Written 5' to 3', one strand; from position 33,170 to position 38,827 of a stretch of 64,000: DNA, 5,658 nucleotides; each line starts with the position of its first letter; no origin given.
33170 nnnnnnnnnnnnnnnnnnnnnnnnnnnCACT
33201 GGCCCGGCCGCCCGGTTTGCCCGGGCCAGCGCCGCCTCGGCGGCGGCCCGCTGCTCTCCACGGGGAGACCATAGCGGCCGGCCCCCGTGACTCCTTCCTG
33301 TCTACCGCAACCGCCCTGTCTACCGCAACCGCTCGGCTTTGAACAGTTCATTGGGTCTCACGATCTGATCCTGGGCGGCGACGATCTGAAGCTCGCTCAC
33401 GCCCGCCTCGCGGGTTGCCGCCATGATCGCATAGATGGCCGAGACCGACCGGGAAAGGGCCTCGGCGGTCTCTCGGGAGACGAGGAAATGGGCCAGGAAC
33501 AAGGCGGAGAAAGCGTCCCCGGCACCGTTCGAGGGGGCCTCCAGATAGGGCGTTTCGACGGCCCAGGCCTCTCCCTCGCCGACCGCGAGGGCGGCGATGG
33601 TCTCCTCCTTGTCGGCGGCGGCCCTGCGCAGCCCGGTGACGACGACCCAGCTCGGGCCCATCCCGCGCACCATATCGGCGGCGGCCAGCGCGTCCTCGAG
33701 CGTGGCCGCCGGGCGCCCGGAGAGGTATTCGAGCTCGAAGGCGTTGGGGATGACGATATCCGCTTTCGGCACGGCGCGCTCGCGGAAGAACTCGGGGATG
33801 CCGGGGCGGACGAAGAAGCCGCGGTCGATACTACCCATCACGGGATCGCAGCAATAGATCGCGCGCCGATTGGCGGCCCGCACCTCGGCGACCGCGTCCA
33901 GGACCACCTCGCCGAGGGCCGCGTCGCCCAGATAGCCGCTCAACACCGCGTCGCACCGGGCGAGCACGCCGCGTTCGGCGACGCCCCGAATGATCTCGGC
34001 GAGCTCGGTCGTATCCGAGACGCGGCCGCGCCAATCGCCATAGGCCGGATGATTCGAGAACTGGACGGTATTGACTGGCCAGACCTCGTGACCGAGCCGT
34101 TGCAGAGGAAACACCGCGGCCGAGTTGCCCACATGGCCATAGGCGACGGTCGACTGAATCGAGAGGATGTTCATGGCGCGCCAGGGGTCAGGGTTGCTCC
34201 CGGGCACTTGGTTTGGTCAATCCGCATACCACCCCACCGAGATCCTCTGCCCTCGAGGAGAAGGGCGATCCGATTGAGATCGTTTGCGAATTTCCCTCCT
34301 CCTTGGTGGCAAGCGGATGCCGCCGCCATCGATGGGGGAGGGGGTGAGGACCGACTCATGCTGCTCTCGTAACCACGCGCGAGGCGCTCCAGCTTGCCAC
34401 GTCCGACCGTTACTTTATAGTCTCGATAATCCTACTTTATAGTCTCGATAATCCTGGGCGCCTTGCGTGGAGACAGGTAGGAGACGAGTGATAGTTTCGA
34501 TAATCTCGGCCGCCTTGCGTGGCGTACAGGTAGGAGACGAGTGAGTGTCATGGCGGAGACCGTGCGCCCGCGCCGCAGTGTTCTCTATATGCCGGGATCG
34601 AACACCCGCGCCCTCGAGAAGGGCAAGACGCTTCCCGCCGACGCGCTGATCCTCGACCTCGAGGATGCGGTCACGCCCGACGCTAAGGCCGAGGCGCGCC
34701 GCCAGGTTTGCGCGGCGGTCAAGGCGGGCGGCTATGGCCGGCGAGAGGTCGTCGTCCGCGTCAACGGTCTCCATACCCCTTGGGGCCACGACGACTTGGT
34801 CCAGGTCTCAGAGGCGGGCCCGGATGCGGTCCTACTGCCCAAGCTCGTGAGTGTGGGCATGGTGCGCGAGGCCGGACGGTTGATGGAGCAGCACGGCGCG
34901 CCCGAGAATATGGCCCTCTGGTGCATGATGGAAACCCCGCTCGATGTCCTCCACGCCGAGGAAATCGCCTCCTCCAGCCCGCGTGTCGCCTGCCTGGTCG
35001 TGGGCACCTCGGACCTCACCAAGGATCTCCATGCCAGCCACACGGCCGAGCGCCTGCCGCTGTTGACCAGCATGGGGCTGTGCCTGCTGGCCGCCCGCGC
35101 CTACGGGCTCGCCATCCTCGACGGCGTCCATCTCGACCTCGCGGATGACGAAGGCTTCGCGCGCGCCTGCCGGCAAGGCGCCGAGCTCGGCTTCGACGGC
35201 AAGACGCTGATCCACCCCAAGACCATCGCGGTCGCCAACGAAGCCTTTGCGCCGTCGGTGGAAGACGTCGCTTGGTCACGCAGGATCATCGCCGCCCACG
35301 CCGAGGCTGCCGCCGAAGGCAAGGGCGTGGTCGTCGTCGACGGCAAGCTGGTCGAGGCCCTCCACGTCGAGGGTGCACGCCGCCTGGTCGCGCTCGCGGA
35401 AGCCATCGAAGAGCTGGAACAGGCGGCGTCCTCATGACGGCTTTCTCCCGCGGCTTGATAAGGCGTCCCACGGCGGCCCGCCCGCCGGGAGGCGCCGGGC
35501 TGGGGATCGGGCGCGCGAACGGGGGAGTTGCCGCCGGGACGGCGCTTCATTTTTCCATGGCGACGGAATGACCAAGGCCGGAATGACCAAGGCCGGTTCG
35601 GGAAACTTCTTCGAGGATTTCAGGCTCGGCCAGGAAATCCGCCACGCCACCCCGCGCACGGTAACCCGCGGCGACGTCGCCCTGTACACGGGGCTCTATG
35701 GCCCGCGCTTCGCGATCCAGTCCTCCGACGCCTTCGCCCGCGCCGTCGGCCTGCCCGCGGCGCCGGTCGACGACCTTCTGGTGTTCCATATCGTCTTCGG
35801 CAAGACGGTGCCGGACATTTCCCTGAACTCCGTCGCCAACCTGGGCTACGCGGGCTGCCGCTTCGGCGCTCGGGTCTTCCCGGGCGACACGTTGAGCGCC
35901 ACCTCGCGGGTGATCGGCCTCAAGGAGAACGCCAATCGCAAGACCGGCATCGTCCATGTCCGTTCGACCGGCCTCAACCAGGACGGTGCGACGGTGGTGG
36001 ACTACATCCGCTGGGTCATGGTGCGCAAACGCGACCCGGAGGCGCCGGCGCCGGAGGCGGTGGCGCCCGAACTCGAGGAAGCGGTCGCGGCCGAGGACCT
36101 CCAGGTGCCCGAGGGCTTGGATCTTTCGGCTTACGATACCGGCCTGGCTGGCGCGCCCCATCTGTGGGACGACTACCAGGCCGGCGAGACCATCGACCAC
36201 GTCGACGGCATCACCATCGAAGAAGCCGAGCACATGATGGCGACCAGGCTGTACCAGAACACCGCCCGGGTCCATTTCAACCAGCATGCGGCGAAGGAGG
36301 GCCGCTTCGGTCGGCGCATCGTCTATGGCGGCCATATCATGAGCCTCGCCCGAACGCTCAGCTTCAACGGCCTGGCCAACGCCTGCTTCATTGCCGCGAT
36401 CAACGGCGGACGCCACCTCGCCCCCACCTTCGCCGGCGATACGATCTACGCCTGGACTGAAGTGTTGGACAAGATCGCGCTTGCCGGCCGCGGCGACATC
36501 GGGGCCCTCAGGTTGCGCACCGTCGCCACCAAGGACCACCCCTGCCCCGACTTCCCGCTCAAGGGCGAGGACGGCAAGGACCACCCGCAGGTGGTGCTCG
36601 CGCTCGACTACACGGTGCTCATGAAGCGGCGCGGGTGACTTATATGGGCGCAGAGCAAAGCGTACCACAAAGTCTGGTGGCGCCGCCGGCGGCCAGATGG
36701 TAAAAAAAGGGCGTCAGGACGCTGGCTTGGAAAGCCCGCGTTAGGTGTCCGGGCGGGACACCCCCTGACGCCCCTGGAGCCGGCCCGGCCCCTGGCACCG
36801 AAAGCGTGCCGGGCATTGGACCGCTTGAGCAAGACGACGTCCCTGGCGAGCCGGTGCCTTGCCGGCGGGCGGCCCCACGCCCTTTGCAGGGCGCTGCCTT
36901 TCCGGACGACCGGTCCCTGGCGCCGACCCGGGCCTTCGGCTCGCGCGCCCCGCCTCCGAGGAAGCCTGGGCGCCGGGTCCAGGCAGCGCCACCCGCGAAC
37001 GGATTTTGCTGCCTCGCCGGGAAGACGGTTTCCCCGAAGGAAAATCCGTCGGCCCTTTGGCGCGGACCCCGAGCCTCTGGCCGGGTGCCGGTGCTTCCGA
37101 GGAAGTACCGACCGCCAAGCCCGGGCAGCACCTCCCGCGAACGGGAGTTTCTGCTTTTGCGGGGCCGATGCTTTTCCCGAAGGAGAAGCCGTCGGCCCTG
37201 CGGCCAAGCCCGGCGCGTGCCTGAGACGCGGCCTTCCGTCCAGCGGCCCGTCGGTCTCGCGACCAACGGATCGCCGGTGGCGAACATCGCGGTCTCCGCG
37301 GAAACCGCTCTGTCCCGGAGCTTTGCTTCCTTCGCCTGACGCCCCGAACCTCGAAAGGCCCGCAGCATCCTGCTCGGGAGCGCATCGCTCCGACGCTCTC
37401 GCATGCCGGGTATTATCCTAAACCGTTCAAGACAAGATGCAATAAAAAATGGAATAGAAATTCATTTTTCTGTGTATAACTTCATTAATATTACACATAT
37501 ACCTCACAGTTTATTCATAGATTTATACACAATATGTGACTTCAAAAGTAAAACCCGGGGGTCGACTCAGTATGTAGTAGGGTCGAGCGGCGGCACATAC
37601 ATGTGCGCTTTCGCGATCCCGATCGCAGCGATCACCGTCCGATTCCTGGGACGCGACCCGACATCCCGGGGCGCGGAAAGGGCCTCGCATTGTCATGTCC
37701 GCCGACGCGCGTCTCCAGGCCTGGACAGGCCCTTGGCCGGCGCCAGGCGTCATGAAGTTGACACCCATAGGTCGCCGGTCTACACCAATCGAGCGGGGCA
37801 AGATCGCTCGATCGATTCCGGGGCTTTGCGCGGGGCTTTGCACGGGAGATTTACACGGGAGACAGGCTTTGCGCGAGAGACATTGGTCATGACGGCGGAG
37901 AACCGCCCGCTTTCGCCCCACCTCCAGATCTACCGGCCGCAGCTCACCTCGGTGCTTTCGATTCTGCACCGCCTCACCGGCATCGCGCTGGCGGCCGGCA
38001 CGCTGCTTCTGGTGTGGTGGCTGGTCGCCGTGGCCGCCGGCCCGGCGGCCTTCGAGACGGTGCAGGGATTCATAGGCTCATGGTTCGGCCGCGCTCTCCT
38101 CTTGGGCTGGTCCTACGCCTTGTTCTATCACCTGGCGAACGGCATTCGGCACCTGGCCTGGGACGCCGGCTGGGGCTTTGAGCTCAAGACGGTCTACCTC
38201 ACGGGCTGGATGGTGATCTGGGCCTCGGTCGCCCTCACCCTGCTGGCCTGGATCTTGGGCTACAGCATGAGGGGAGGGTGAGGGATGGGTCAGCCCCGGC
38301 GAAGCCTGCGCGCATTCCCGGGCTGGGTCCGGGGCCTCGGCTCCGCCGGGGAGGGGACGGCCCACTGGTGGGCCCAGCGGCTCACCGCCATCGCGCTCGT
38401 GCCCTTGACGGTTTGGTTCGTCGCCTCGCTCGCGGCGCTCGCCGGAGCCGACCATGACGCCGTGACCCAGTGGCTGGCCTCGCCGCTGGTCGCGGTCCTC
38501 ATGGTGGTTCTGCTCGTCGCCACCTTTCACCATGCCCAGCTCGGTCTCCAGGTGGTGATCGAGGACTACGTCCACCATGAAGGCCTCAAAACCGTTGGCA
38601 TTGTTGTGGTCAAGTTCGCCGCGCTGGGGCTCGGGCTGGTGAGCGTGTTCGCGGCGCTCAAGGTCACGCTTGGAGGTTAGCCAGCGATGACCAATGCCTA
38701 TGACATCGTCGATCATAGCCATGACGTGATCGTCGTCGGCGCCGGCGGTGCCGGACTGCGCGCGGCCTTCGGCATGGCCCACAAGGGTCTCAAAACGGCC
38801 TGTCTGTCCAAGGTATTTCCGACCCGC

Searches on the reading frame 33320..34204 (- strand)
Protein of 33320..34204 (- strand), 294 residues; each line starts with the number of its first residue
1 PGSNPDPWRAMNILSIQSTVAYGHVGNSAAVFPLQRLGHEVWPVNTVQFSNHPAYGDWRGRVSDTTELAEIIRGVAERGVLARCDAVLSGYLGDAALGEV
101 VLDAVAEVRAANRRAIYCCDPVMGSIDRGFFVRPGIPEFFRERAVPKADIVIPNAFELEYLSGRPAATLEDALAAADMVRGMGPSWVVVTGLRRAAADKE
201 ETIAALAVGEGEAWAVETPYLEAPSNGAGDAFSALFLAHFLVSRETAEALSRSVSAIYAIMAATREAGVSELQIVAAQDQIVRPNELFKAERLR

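Call 8: search_protein_families(library=pfam, proteins=[window:33320-34204:-], max_evalue=0.00001)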
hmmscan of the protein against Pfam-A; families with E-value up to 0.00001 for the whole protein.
window:33320-34204:- (294 aa): 2 families
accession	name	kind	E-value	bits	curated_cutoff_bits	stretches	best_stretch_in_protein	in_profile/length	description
PF08543.17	Phos_pyr_kin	-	2.6e-19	70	27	1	83-266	60-237/246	Phosphomethylpyrimidine kinase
PF00294.29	PfkB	-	2.2e-10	40.8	25.8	1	143-252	179-281/302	pfkB family carbohydrate kinase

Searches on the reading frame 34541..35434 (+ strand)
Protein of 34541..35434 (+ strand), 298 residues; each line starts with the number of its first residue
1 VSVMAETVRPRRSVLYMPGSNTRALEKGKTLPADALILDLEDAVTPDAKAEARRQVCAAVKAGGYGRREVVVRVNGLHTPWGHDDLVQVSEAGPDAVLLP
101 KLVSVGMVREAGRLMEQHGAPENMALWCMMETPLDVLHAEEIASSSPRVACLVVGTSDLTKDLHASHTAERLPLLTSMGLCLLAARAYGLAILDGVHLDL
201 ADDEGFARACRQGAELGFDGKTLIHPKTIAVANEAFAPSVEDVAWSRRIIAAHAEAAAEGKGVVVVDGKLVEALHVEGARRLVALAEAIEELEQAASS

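Call 8: search_protein_families(library=pfam, proteins=[window:34541-35434:+], max_evalue=0.00001)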
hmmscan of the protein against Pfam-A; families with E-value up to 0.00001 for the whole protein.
window:34541-35434:+ (298 aa): 2 families
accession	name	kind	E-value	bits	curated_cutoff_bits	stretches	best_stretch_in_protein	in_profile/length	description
PF03328.21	HpcH_HpaI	-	1.1e-45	156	25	1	12-226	1-221/221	HpcH/HpaI aldolase/citrate lyase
PF15617.12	C-C_Bond_Lyase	-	1.5e-07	31.4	28.4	0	205-286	237-315/320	C-C_Bond_Lyase of the TIM-Barrel fold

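Call 53: search_protein_families(library=ncbifam, proteins=[window:34541-35434:+], max_evalue=0.00001)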
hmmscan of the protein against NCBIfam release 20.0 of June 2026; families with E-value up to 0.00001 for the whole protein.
window:34541-35434:+ (298 aa): 4 families
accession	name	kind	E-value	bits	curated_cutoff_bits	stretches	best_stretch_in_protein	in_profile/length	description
TIGR01588.1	citE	equivalog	1.1e-58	198.6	443.4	1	9-288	1-285/288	citrate (pro-3S)-lyase subunit beta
NF038242.1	RipC_Ccl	equivalog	1e-47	162.9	375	1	12-284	2-266/268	itaconate degradation C-C-lyase RipC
NF041626.1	malyCoAlyase_Halo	equivalog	1.3e-14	53.9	500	1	33-294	34-321/340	L-malyl-CoA/beta-methylmalyl-CoA lyase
NF041315.1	malate_syn_AceB_Halo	equivalog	6.7e-06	25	780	0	147-286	177-315/429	malate synthase AceB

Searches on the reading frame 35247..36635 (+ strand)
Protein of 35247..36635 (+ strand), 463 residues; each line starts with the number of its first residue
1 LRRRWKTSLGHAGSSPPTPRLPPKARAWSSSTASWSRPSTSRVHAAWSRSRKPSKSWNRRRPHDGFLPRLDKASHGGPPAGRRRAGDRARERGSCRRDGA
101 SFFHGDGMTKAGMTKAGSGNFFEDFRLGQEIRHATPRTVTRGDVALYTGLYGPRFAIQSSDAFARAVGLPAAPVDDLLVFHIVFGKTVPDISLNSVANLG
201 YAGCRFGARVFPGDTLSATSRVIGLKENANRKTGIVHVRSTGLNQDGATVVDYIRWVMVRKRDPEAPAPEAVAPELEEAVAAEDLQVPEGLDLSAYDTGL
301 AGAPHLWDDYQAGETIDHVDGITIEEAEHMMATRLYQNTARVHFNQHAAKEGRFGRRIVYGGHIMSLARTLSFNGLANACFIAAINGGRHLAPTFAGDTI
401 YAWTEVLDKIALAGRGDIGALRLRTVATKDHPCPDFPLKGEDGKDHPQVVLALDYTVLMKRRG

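Call 8: search_protein_families(library=pfam, proteins=[window:35247-36635:+], max_evalue=0.00001)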
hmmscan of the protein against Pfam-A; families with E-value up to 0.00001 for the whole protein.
window:35247-36635:+ (463 aa): 2 families
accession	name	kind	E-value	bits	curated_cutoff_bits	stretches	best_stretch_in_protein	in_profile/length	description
PF01575.25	MaoC_dehydratas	-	2e-20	73.1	27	2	127-241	6-120/123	MaoC like domain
PF19315.5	MC_hydratase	-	6.6e-20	72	26.5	1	118-433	20-340/353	Mesaconyl-CoA hydratase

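Call 53: search_protein_families(library=ncbifam, proteins=[window:35247-36635:+], max_evalue=0.00001)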
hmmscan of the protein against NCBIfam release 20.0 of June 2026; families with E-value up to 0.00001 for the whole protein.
window:35247-36635:+ (463 aa): 3 families
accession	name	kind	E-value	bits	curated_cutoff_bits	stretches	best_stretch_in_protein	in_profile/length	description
NF038241.1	RipB_Ich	equivalog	3.4e-31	108.5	340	2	117-263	19-166/175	(R)-specific enoyl-CoA hydratase RipB/Ich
NF041625.1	methfumCoahyd_Halo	equivalog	5.5e-20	71.9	560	1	117-432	21-345/358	2-methylfumaryl-CoA hydratase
TIGR02278.1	PaaN-DH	equivalog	1.4e-07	30.1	562.8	0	122-258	525-661/664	phenylacetic acid degradation bifunctional protein PaaZ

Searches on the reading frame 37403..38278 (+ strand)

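Call 8: search_protein_families(library=pfam, proteins=[window:37403-38278:+], max_evalue=0.00001)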
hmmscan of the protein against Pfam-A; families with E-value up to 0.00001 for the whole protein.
window:37403-38278:+ (292 aa): 1 family
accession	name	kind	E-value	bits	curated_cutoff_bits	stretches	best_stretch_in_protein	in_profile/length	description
PF01127.27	Sdh_cyt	-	1.2e-35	122.7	25.8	1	165-281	2-121/122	Succinate dehydrogenase/Fumarate reductase transmembrane subunit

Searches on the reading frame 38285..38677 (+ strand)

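Call 8: search_protein_families(library=pfam, proteins=[window:38285-38677:+], max_evalue=0.00001)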
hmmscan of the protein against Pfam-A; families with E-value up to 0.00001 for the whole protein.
window:38285-38677:+ (131 aa): 2 families
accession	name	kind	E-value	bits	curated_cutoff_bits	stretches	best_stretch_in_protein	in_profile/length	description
PF01127.27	Sdh_cyt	-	1.8e-20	73.7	25.8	1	16-114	11-119/122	Succinate dehydrogenase/Fumarate reductase transmembrane subunit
PF05328.17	CybS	-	1.1e-07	32.1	27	1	21-123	29-110/133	CybS, succinate dehydrogenase cytochrome B small subunit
